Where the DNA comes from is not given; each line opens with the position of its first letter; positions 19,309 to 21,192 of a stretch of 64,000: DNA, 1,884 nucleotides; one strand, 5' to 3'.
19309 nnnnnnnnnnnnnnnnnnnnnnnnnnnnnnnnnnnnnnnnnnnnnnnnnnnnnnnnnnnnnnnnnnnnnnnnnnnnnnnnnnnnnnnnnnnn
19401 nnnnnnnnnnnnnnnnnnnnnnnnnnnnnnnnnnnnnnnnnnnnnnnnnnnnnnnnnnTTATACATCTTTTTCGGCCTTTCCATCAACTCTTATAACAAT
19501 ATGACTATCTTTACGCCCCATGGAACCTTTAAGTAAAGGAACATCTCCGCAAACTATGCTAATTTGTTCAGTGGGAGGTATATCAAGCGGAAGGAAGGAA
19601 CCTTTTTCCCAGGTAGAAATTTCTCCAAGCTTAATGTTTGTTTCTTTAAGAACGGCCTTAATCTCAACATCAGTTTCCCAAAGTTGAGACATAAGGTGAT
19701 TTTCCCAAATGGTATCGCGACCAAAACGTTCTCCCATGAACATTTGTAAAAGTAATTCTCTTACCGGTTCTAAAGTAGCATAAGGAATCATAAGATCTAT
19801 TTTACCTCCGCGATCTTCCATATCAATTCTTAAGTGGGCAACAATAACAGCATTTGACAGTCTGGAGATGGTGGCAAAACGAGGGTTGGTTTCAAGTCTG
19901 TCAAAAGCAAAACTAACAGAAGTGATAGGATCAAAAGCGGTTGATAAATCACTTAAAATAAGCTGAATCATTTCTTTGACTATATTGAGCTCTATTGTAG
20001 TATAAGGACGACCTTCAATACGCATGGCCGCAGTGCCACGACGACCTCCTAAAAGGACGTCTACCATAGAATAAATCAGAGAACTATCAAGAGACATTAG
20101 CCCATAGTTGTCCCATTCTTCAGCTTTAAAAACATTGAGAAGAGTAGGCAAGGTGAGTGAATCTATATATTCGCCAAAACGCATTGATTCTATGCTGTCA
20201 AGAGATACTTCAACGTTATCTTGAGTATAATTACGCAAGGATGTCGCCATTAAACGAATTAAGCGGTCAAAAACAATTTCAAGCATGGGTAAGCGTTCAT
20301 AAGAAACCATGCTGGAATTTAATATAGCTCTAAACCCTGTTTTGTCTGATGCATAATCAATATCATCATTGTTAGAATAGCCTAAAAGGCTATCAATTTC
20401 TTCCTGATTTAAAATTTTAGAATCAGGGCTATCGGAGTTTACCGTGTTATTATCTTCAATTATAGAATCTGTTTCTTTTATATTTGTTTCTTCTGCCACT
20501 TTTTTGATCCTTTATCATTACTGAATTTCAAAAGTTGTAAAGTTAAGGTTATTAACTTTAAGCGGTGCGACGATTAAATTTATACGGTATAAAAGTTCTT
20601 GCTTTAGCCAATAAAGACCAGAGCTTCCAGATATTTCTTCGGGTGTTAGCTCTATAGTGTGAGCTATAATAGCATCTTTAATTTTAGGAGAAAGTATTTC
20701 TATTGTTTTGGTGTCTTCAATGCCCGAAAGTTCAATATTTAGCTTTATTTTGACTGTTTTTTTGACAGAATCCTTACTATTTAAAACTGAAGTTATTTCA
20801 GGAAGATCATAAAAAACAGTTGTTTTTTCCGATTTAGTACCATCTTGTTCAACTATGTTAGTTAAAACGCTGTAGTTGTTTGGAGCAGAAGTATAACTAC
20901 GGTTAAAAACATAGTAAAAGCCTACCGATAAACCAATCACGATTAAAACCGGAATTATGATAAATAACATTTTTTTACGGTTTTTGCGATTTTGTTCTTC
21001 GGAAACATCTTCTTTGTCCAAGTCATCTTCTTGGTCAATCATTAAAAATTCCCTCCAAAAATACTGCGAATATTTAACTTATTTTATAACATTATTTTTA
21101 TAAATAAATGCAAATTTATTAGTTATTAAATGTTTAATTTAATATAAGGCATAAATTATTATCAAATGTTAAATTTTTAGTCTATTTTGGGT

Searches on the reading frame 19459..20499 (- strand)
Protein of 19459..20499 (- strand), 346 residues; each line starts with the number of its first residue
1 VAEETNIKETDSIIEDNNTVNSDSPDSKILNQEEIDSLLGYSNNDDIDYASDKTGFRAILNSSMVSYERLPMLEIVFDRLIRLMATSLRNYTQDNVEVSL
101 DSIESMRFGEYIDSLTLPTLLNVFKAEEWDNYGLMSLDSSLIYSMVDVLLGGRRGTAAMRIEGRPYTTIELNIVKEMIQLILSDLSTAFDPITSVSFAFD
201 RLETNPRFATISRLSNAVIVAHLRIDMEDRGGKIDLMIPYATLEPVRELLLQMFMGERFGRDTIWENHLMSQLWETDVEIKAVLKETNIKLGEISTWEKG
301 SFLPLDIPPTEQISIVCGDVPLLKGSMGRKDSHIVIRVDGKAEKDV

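Call 57: search_protein_families(library=pfam, proteins=[window:19459-20499:-], max_evalue=0.001)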
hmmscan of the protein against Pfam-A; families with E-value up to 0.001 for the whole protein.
window:19459-20499:- (346 aa): 2 families
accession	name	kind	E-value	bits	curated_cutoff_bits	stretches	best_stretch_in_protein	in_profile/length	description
PF02154.20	FliM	-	7.8e-64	215.6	27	1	59-250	3-192/192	Flagellar motor switch protein FliM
PF01052.25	FliMN_C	-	4.6e-16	59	23.8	1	272-341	2-71/73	Type III flagellar switch regulator (C-ring) FliN C-term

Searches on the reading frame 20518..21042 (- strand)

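Call 57: search_protein_families(library=pfam, proteins=[window:20518-21042:-], max_evalue=0.001)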
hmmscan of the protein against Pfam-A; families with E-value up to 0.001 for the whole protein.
window:20518-21042:- (174 aa): 1 family
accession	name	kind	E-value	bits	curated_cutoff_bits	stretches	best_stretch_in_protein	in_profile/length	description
PF03748.19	FliL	-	6.2e-12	46.4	24.6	1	77-174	1-103/103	Flagellar basal body-associated protein FliL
